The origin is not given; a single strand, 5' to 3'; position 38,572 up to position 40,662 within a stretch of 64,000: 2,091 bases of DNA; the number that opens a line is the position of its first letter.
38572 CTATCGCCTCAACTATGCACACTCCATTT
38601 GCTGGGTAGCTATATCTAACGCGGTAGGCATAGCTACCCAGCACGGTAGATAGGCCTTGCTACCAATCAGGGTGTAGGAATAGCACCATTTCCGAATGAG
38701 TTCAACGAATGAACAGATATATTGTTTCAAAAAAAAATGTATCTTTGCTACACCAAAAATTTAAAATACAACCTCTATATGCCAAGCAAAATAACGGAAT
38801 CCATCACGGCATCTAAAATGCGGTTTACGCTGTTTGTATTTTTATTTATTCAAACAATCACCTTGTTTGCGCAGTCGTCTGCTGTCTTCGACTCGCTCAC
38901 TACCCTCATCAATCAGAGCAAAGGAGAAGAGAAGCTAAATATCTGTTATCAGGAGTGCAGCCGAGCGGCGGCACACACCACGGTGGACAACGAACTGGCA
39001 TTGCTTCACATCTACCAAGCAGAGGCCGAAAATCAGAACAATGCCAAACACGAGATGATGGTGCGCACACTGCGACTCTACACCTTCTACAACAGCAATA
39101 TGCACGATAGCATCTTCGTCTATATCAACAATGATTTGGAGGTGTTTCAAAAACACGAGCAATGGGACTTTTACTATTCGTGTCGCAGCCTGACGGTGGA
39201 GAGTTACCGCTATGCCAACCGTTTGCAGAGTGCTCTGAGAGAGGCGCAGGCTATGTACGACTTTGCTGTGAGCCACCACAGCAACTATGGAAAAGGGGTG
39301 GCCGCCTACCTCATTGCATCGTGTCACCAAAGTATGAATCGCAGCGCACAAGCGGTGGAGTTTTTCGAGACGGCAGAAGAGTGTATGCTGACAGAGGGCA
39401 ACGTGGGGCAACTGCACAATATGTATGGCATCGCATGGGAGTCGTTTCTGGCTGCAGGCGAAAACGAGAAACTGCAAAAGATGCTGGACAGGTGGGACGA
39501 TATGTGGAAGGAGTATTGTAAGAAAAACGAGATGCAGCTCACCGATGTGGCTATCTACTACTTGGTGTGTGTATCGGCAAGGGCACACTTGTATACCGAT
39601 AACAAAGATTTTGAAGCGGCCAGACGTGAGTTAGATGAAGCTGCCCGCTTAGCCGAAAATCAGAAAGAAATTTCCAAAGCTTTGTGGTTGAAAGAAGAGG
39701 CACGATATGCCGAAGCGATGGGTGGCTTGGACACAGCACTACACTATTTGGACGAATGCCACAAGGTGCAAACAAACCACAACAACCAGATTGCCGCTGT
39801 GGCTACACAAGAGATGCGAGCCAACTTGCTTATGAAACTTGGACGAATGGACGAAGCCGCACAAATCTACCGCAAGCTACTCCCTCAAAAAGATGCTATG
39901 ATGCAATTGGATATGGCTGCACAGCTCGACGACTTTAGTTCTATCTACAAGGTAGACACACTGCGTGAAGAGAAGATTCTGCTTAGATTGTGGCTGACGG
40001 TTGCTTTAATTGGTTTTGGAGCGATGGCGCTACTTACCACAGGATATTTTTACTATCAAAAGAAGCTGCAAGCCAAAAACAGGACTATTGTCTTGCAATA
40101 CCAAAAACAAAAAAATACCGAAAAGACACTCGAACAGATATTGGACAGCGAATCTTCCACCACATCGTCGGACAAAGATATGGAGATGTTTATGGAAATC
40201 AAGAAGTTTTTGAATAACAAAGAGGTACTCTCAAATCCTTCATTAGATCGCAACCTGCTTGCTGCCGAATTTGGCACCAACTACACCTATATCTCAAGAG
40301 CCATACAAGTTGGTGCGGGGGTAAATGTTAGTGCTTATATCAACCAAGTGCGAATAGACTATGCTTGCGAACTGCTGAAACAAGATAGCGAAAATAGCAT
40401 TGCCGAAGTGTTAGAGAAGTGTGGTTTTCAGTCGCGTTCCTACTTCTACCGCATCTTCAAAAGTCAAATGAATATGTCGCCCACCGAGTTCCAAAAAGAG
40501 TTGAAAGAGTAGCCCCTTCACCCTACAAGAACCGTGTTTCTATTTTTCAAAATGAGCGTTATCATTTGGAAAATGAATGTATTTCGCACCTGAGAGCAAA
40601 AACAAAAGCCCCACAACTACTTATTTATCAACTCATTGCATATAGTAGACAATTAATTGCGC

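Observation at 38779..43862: Candidate undescribed three-part system: transmembrane TPR-AraC sensor, orphan type V pilin and small peptide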

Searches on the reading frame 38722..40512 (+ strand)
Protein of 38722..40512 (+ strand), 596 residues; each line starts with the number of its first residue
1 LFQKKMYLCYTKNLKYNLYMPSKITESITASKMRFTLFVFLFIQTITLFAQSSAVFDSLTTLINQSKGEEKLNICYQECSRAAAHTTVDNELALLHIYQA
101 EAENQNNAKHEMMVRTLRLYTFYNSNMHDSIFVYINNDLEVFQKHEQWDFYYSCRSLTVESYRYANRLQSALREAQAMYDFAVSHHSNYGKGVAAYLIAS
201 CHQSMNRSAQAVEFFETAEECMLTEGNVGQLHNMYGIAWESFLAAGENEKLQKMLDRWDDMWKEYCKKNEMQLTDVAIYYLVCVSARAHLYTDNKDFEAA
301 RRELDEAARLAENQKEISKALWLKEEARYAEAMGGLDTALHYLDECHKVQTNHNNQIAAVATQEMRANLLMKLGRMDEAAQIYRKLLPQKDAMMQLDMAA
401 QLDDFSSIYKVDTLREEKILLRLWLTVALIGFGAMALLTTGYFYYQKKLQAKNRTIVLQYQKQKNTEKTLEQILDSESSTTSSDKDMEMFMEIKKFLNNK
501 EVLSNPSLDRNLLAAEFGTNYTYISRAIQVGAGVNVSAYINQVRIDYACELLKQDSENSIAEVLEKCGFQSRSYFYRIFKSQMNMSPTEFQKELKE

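Call 3: search_protein_families(library=pfam, proteins=[window:38722-40512:+], max_evalue=0.01)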
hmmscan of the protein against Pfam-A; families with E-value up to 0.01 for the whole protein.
window:38722-40512:+ (596 aa): 10 families
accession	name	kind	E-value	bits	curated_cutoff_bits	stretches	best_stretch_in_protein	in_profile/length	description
PF12833.13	HTH_18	-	7.9e-18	65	33.6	1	513-592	1-79/80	Helix-turn-helix domain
PF00165.29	HTH_AraC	-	3.5e-11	43.4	26.6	1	556-591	7-41/42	Bacterial regulatory helix-turn-helix proteins, AraC family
PF13181.12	TPR_8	-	7.8e-09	35.5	25.7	0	365-387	6-28/34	Tetratricopeptide repeat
PF13424.12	TPR_12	-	1.4e-05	25.6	30.1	0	172-221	19-74/77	Tetratricopeptide repeat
PF14559.12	TPR_19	-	7.1e-05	23.5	25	0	365-390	30-55/68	Tetratricopeptide repeat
PF13176.12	TPR_7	-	0.00028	21.2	27.9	0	367-387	6-26/36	Tetratricopeptide repeat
PF00515.34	TPR_1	-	0.00067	19.8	27.8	0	366-385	7-26/34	Tetratricopeptide repeat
PF07719.23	TPR_2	-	0.0014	19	27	0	365-387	6-28/34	Tetratricopeptide repeat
PF17874.7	TPR_MalT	-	0.0016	18.2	45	1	282-392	123-234/336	MalT-like TPR region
PF13428.12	TPR_14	-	0.0071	17.4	23.5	0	286-321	6-41/44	Tetratricopeptide repeat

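Call 4: search_protein_families(library=ncbifam, proteins=[window:38722-40512:+], max_evalue=0.01)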
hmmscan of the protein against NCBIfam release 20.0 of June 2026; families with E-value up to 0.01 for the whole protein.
window:38722-40512:+ (596 aa): 23 families
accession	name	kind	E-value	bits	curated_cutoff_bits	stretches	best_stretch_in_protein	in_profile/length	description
NF007243.0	PRK09685.1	equivalog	4.7e-11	42.7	199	1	480-594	190-302/303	transcriptional regulator FeaR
NF047788.1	TransRegPocR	equivalog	4.6e-10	39.2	500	1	491-595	189-292/296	transcriptional regulator PocR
NF010028.0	PRK13503.1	equivalog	8.9e-09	35.1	288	1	466-593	146-272/278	HTH-type transcriptional activator RhaS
NF007860.0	PRK10572.1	equivalog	1.5e-08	33.9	208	1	530-594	222-285/292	arabinose operon transcriptional regulator AraC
NF010025.2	PRK13500.1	equivalog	6.6e-08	32.4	525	1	529-592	214-276/282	HTH-type transcriptional activator RhaR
NF010026.0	PRK13501.1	equivalog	2e-07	30.5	363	1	531-593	216-277/290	HTH-type transcriptional activator RhaR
NF006902.0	PRK09393.1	equivalog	7.4e-07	28.6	425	1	511-595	240-323/327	transcriptional regulator FtrA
TIGR04094.1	adjacent_YSIRK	equivalog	3.4e-06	26.3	200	1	516-591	310-383/383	YSIRK-targeted surface antigen transcriptional regulator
NF010027.0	PRK13502.1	equivalog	4.2e-06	26.4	384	1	529-591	214-275/282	HTH-type transcriptional activator RhaR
NF007693.0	PRK10371.1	equivalog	8.5e-06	25.2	253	1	507-592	214-298/309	transcriptional regulator MelR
NF011732.0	PRK15185.1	equivalog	1.2e-05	24.8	354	1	536-593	250-306/309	transcriptional regulator HilD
NF012144.2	ramA_TF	equivalog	1.7e-05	25.2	180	1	514-593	28-106/108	RamA family antibiotic efflux transcriptional regulator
NF052534.1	RzbtTranRegRhrA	equivalog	3.1e-05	23.4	500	1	525-592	238-309/312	rhizobactin biosynthesis transcriptional regulator RhrA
NF007584.0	PRK10219.1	equivalog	3.2e-05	24.2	174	1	507-593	21-106/107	superoxide response transcriptional regulator SoxS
NF052371.1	TransRegGbdRPseu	equivalog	6.9e-05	22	480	1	537-591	271-324/365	choline metabolism transcriptional regulator GbdR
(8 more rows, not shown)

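Call 13: find_homologous_proteins(query=window:38779-40512:+)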
Query window:38779-40512:+ (577 aa): 26 proteins with E <= 0.001 among 8000 candidates.
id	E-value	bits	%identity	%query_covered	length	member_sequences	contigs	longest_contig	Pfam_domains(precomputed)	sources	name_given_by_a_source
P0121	0.0e+0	1280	100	100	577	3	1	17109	PF12833.14,PF13424.13,PF00165.30,PF13181.13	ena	-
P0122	1.0e-234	799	72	85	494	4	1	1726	PF12833.14,PF00165.30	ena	-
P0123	1.0e-216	739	59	98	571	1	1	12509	PF14559.13,PF12833.14,PF00165.30,PF13181.13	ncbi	-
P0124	3.4e-212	724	59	99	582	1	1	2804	PF12833.14,PF00165.30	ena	-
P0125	1.5e-207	709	57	97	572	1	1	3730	PF12833.14,PF00165.30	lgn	-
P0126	8.3e-206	703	57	97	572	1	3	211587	PF12833.14,PF00165.30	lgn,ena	-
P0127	1.1e-205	703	57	97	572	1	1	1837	PF12833.14,PF00165.30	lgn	-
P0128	2.1e-204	699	57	97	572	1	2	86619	PF12833.14,PF17874.8,PF13424.13,PF13176.13,PF00165.30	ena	-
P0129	6.5e-203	694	55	96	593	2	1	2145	PF14559.13,PF12833.14,PF13424.13,PF13176.13,PF00165.30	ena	-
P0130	2.5e-199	682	55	97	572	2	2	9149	PF12833.14,PF00165.30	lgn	-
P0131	1.6e-197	676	54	98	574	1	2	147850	PF12833.14,PF00165.30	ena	-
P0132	2.4e-188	646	52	97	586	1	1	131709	PF12833.14,PF13424.13,PF00165.30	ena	-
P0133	3.8e-185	635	51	99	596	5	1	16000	PF12833.14,PF00165.30,PF13181.13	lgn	-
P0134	6.6e-185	634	51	97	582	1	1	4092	PF12833.14,PF00165.30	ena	-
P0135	1.1e-173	597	48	96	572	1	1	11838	PF12833.14,PF00165.30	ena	-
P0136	4.4e-158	546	48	92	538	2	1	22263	PF12833.14,PF00165.30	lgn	-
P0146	1.3e-115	406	38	97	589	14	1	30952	PF12833.14,PF00165.30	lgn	-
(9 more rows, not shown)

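Call 15: find_encoding_contigs(protein=P0126, flank=8000, max_places=2)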
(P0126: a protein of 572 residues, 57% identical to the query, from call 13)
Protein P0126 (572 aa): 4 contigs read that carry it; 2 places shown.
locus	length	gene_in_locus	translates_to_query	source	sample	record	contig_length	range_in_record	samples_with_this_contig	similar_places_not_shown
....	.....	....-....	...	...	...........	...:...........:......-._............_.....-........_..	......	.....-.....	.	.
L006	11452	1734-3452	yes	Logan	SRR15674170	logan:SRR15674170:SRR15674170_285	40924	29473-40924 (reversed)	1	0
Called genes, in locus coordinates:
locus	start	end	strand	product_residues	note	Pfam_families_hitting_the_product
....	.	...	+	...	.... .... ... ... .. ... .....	-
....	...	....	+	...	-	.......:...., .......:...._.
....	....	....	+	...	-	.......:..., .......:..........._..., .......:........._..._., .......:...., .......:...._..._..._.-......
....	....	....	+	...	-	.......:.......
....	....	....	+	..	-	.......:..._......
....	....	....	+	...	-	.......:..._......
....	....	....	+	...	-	-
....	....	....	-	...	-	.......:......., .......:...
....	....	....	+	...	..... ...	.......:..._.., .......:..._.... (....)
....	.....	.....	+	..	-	-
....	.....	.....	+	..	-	-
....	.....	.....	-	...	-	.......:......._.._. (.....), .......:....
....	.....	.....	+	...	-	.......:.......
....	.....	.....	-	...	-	-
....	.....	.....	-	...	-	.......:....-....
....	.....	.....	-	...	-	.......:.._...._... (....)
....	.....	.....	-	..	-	-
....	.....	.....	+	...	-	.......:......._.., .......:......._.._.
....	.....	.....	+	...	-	-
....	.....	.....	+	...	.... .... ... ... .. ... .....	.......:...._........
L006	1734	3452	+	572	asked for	PF12833:HTH_18, PF00165:HTH_AraC (weak)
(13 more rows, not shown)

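Call 16: find_encoding_contigs(protein=P0131, flank=8000, max_places=2)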
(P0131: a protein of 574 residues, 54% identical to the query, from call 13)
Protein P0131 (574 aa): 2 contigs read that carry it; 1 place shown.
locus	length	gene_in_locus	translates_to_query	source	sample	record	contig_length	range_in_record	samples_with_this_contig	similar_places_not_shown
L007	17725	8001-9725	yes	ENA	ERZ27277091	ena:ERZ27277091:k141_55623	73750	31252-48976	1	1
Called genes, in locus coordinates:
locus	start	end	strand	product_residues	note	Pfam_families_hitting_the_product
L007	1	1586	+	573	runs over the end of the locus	PF01368:DHH, PF02272:DHHA1, PF17768:RecJ_OB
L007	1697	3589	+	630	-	PF00270:DEAD, PF00271:Helicase_C, PF16124:RecQ_Zn_bind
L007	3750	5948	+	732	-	PF02838:Glyco_hydro_20b, PF07555:NAGidase, PF21809:Glyco_hydro_84_hel, PF21774:NagJ_C, PF18344:CBM32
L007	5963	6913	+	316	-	PF07719:TPR_2 (faint), PF12895:ANAPC3 (faint), PF25063:ARM_TT21_C (weak), PF25062:ARM_TT21_N, PF13432:TPR_16 (weak), PF00515:TPR_1 (weak), PF13371:TPR_9 (weak), PF13414:TPR_11 (weak), +8 more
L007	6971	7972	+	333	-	PF01594:AI-2E_transport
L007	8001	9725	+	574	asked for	PF12833:HTH_18, PF00165:HTH_AraC (weak)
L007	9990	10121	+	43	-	-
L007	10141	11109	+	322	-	PF01501:Glyco_transf_8, PF18404:Glyco_transf_24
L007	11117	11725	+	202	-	PF00132:Hexapep, PF14602:Hexapep_2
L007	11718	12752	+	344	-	PF00535:Glycos_transf_2, PF10111:Glyco_tranf_2_2, PF13641:Glyco_tranf_2_3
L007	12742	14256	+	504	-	-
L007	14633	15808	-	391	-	PF00155:Aminotran_1_2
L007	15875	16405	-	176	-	PF01965:DJ-1_PfpI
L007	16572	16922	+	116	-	PF01638:HxlR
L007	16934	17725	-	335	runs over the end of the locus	-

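Call 17: find_encoding_contigs(protein=P0132, flank=8000, max_places=2)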
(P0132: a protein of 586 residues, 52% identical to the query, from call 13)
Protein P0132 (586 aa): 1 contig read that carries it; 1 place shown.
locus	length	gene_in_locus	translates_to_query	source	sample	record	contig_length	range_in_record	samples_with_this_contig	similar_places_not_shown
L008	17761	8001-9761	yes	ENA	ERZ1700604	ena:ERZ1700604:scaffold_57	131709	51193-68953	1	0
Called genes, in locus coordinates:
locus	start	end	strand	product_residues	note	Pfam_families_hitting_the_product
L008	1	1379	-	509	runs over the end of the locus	PF12984:DUF3868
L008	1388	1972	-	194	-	PF12099:DUF3575, PF03797:Autotransporter (weak)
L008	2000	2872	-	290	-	PF00165:HTH_AraC (faint), PF12833:HTH_18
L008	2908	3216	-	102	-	-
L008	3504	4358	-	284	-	PF12833:HTH_18, PF00165:HTH_AraC (weak)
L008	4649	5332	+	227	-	PF20329:DUF6624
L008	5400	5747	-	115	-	PF01638:HxlR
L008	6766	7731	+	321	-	PF00491:Arginase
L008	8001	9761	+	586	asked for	PF13424:TPR_12 (faint), PF12833:HTH_18, PF00165:HTH_AraC (weak)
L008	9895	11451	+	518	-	-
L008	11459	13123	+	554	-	-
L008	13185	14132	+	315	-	PF01501:Glyco_transf_8, PF18404:Glyco_transf_24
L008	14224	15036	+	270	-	-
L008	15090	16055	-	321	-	PF00685:Sulfotransfer_1, PF13469:Sulfotransfer_3 (faint)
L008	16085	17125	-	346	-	PF00535:Glycos_transf_2, PF10111:Glyco_tranf_2_2, PF13641:Glyco_tranf_2_3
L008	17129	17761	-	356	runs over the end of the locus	PF00535:Glycos_transf_2, PF10111:Glyco_tranf_2_2, PF13641:Glyco_tranf_2_3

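Call 27: find_encoding_contigs(protein=P0123, flank=10000, max_places=3)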
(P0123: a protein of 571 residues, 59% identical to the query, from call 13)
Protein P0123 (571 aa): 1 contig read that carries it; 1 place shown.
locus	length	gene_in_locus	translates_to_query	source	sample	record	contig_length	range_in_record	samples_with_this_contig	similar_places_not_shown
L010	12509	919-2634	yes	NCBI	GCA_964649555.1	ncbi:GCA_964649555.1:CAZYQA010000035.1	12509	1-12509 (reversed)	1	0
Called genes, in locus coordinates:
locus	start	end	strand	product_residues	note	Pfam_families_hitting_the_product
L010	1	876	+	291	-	?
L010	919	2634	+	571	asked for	PF13181:TPR_8 (faint), PF14559:TPR_19 (faint), PF12833:HTH_18, PF00165:HTH_AraC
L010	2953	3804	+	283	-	PF13149:Mfa_like_1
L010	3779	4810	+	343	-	PF13149:Mfa_like_1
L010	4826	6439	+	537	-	PF13149:Mfa_like_1, PF07603:Lcl_C (weak)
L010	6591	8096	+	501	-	PF13149:Mfa_like_1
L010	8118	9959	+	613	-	PF13149:Mfa_like_1, PF13306:LRR_5 (faint)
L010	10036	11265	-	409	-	PF14730:DUF4468, PF01613:Flavin_Reduct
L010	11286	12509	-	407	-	?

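Call 54: find_encoding_contigs(protein=P0133, flank=7000, max_places=1)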
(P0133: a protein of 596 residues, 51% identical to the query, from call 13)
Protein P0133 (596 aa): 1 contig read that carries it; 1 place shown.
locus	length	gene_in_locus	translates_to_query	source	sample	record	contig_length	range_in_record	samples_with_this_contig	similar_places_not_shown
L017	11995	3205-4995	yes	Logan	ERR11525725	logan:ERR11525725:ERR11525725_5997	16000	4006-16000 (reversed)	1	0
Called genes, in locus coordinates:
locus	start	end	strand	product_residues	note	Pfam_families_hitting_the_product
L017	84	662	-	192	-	PF14059:DUF4251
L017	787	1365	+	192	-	PF01965:DJ-1_PfpI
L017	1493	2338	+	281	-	PF12833:HTH_18, PF00165:HTH_AraC, PF06445:GyrI-like, PF14526:Cass2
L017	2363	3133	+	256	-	PF00583:Acetyltransf_1 (weak), PF14268:YoaP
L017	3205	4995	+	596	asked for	PF13181:TPR_8 (faint), PF12833:HTH_18, PF00165:HTH_AraC (weak)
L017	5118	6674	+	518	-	-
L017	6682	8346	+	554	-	-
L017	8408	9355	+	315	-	PF01501:Glyco_transf_8, PF18404:Glyco_transf_24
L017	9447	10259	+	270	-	-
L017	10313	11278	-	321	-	PF00685:Sulfotransfer_1, PF13469:Sulfotransfer_3 (faint)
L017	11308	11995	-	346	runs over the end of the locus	PF00535:Glycos_transf_2, PF10111:Glyco_tranf_2_2, PF13641:Glyco_tranf_2_3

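Call 55: find_encoding_contigs(protein=P0136, flank=7000, max_places=1)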
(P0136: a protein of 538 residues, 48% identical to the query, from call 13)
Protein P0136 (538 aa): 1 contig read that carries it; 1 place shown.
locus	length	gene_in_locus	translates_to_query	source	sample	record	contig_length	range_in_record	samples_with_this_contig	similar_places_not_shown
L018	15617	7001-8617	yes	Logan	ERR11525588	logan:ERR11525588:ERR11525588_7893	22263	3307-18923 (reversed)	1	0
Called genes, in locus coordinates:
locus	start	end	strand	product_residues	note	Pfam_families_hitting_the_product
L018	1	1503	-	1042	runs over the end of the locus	PF13620:CarboxypepD_reg, PF13715:CarbopepD_reg_2, PF07715:Plug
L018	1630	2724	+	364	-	PF14391:DUF4421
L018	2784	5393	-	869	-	PF06321:P_gingi_FimA, PF16249:DUF4906, PF07603:Lcl_C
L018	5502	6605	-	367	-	PF06321:P_gingi_FimA (weak), PF22492:FimA4_C (faint), PF21514:FimA-like_C (weak)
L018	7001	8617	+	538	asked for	PF12833:HTH_18, PF00165:HTH_AraC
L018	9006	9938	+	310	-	PF27840:ScmC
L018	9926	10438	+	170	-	-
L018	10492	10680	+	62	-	-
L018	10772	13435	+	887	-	PF07581:Glug (faint)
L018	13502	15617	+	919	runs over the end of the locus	PF13149:Mfa_like_1 (weak), PF13306:LRR_5, PF13855:LRR_8 (faint), PF13306:LRR_5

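Call 56: find_encoding_contigs(protein=P0146, flank=7000, max_places=1)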
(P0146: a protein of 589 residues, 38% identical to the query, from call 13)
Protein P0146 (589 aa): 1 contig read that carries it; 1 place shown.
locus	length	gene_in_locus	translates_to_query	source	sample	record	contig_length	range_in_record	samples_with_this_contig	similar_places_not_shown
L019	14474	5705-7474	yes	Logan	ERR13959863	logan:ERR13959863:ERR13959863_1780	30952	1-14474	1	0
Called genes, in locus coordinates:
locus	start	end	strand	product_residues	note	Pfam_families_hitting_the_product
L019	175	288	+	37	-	-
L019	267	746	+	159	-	PF04397:LytTR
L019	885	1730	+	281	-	PF11655:DUF2589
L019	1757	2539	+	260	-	-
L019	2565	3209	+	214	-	PF11655:DUF2589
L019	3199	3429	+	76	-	-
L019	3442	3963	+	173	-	-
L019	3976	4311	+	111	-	-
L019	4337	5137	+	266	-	PF01471:PG_binding_1, PF11860:Muramidase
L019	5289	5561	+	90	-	-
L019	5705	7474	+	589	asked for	PF12833:HTH_18, PF00165:HTH_AraC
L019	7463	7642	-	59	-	-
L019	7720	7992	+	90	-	PF26214:Ubiquitin_GT-1 (weak)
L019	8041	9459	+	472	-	PF20200:DUF6562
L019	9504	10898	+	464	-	-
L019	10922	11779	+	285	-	-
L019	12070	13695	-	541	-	PF04055:Radical_SAM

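Call 59: search_protein_families(library=pfam, proteins=[L018:9006-9938:+, L018:9926-10438:+, L018:10492-10680:+, L018:10772-13435:+, L019:8041-9459:+, L019:9504-10898:+, L019:10922-11779:+], max_evalue=1)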
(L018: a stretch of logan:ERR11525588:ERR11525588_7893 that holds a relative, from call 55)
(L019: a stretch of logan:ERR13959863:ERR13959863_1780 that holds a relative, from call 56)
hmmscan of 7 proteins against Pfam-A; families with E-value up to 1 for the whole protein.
L018:9006-9938:+ (310 aa): 3 families
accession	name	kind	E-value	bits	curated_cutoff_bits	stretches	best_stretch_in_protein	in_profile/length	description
PF01293.25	PEPCK_ATP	-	0.0043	16.3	26.5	1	137-185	186-234/465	Phosphoenolpyruvate carboxykinase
PF13555.12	AAA_29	-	0.041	14.1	27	1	160-176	22-37/61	P-loop containing region of AAA domain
PF00005.33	ABC_tran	-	0.24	12.4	25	1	153-180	3-30/137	ABC transporter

L018:9926-10438:+ (170 aa): 1 family
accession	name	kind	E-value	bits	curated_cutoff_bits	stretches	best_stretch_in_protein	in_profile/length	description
PF00717.28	Peptidase_S24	-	6.2e-05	23.1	23.3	1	19-78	30-86/116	Peptidase S24-like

L018:10492-10680:+ (62 aa): 0 families

L018:10772-13435:+ (887 aa): 1 family
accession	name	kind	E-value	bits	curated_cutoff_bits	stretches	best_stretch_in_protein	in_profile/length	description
PF07581.17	Glug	-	1.4e-06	28.7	20.5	1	642-668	2-28/28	The GLUG motif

L019:8041-9459:+ (472 aa): 1 family
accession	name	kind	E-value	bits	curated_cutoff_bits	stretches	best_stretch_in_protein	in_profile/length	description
PF20200.4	DUF6562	-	6.5e-60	203.6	25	1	204-469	27-299/304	Family of unknown function (DUF6562)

L019:9504-10898:+ (464 aa): 2 families
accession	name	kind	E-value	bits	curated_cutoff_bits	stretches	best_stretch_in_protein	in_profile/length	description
PF13306.12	LRR_5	-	0.0046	17.3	27.7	1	344-391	18-63/127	BspA type Leucine rich repeat region (6 copies)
PF08139.17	LPAM_1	-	0.13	13.2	20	1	1-19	1-18/18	Prokaryotic membrane lipoprotein lipid attachment site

L019:10922-11779:+ (285 aa): 1 family
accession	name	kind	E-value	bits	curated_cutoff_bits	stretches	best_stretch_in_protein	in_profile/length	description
PF16342.10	DUF4972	-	0.22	11.8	28.8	1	4-34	12-41/128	Domain of unknown function (DUF4972)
